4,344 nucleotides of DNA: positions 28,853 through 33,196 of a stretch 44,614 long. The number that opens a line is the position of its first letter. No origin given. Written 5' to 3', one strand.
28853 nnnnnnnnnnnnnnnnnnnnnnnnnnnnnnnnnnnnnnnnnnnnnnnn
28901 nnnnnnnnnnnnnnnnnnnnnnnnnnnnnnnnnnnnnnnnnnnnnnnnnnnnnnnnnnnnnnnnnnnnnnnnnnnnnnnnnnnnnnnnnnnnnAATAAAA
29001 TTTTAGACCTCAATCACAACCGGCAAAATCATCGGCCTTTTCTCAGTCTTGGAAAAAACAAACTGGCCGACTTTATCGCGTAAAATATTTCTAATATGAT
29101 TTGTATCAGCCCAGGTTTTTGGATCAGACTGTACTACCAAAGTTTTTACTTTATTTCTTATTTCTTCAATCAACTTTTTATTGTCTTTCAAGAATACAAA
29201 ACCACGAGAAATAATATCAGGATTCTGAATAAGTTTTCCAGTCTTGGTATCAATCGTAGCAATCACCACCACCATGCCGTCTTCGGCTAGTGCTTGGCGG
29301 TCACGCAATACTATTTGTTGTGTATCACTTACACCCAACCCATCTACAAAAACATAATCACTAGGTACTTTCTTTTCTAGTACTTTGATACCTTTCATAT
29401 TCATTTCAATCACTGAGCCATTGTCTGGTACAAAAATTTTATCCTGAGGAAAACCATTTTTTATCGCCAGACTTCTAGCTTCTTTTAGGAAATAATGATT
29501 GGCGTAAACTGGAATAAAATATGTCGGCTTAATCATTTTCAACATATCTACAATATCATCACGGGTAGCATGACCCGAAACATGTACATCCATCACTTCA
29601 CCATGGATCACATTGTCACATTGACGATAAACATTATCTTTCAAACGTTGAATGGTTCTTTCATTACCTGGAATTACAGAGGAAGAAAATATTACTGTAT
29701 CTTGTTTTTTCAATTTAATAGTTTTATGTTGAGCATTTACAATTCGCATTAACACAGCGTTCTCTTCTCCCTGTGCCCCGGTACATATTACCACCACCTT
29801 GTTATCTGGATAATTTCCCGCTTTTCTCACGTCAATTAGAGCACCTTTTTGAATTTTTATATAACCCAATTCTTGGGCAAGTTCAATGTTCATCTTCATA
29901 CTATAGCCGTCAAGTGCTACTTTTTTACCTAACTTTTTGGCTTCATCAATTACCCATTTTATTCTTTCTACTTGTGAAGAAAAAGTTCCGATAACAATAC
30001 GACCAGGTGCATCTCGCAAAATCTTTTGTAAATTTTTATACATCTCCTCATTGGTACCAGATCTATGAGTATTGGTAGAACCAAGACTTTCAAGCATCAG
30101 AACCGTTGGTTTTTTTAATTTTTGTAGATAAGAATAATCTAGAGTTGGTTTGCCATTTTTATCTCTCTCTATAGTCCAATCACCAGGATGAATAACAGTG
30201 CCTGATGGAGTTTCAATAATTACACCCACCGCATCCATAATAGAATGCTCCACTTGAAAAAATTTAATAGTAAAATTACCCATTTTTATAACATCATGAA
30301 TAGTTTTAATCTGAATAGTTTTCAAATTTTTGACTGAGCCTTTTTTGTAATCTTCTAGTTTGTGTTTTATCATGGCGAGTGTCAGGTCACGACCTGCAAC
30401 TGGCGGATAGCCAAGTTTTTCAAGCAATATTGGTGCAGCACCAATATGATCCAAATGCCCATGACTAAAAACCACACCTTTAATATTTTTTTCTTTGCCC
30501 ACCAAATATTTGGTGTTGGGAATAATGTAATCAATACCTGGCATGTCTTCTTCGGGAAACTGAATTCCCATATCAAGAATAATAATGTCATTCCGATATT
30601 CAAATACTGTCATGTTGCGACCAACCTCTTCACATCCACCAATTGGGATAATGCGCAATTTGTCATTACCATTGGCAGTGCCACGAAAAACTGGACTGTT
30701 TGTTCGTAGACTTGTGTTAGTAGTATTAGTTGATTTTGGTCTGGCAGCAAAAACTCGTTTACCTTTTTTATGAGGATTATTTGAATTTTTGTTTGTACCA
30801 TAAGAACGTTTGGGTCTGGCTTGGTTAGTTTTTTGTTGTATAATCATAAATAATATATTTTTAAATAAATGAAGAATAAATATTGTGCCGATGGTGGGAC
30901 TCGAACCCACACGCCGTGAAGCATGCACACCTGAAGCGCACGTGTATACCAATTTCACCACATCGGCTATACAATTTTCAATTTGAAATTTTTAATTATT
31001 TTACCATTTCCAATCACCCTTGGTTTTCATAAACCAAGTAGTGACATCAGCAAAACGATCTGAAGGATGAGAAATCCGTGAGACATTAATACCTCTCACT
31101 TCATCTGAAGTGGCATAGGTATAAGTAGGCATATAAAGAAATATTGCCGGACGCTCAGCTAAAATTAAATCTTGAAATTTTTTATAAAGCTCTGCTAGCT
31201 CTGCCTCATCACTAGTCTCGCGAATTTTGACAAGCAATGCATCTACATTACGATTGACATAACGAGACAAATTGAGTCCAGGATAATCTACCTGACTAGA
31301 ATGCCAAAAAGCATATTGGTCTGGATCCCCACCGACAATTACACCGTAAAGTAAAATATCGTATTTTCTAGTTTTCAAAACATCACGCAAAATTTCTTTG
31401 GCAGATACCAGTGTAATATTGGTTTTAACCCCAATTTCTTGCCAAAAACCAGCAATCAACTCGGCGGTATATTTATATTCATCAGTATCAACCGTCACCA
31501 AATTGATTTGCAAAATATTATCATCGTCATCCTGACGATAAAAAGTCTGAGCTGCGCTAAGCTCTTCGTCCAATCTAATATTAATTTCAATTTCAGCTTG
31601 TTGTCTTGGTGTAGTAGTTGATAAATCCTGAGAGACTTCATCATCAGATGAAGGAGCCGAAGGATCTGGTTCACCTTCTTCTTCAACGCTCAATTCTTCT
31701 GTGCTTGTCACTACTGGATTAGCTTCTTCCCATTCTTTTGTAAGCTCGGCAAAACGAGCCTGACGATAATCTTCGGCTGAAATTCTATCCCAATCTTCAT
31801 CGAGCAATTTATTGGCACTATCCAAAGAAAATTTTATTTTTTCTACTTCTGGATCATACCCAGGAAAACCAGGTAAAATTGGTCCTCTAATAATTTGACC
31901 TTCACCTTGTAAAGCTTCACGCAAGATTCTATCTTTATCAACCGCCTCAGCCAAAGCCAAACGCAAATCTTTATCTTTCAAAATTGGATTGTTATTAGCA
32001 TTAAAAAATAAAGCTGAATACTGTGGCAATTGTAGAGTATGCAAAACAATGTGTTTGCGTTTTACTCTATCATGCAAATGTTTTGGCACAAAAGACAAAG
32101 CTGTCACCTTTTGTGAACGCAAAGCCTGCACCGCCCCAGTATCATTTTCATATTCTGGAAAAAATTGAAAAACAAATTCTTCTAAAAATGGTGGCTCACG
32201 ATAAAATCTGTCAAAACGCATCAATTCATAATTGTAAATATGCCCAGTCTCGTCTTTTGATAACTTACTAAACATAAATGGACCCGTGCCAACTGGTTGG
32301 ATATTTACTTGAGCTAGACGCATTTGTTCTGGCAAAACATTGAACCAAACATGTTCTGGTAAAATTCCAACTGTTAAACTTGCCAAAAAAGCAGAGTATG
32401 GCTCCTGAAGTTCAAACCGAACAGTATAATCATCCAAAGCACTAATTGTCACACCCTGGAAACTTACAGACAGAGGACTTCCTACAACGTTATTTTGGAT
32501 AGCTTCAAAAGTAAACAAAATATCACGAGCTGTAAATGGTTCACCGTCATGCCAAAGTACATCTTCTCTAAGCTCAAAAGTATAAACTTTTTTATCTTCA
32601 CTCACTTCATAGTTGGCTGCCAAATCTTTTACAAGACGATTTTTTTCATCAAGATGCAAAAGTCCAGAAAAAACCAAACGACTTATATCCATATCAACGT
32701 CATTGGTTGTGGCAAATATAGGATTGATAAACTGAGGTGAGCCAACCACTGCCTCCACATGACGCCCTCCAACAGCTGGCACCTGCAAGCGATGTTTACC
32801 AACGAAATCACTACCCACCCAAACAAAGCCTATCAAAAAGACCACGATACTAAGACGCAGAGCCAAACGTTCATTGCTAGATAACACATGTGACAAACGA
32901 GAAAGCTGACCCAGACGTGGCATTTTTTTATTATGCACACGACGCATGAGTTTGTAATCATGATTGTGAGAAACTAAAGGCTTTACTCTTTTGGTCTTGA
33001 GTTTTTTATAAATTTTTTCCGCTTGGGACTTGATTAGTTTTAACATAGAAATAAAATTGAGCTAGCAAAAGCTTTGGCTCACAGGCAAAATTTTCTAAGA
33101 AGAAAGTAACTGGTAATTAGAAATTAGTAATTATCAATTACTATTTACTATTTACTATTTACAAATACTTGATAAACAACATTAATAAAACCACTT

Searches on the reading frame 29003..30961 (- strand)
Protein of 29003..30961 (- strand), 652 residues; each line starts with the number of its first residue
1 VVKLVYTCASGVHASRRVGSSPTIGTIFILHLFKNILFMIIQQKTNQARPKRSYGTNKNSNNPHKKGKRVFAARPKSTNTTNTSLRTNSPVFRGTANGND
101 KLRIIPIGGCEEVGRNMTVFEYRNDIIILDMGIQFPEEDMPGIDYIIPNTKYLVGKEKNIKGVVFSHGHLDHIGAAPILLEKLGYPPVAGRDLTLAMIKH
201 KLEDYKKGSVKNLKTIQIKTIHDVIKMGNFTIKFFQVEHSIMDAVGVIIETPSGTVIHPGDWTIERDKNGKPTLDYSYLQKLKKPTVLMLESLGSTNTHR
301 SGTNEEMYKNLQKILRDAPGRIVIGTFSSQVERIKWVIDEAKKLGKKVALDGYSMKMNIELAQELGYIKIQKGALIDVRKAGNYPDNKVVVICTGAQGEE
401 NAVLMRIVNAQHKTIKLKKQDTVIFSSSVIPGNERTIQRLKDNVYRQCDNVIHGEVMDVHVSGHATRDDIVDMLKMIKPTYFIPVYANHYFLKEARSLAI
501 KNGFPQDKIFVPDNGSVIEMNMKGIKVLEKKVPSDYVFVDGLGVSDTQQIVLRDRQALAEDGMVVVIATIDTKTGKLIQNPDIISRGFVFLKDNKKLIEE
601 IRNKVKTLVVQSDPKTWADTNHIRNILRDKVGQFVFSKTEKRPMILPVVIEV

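Call 9: search_protein_families(library=pfam, proteins=[window:29003-30961:-], max_evalue=0.001)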
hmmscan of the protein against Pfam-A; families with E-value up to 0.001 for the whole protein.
window:29003-30961:- (652 aa): 5 families
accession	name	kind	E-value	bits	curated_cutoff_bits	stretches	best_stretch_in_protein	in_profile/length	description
PF22505.1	RNase_J_b_CASP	-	4.9e-43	146.3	27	1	320-442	2-124/126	Ribonuclease J, beta-CASP domain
PF17770.6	RNase_J_C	-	8.7e-32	110.6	23.8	1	551-652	1-102/102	Ribonuclease J C-terminal domain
PF00753.33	Lactamase_B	-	1.7e-10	41.6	22.7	1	115-323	6-193/196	Metallo-beta-lactamase superfamily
PF12706.13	Lactamase_B_2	-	1.2e-08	35.2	27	1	158-263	29-144/200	Beta-lactamase superfamily domain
PF07521.17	RMMBL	-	2.5e-06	27.8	21.6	1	454-486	6-39/63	Zn-dependent metallo-hydrolase RNA specificity domain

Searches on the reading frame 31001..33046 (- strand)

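Call 9: search_protein_families(library=pfam, proteins=[window:31001-33046:-], max_evalue=0.001)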
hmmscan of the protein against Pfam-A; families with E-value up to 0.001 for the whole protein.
window:31001-33046:- (681 aa): 1 family
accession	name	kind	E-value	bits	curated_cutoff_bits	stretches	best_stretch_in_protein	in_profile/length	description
PF00496.27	SBP_bac_5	-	7.1e-60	203.5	32.4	2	138-433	2-288/368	Bacterial extracellular solute-binding proteins, family 5 Middle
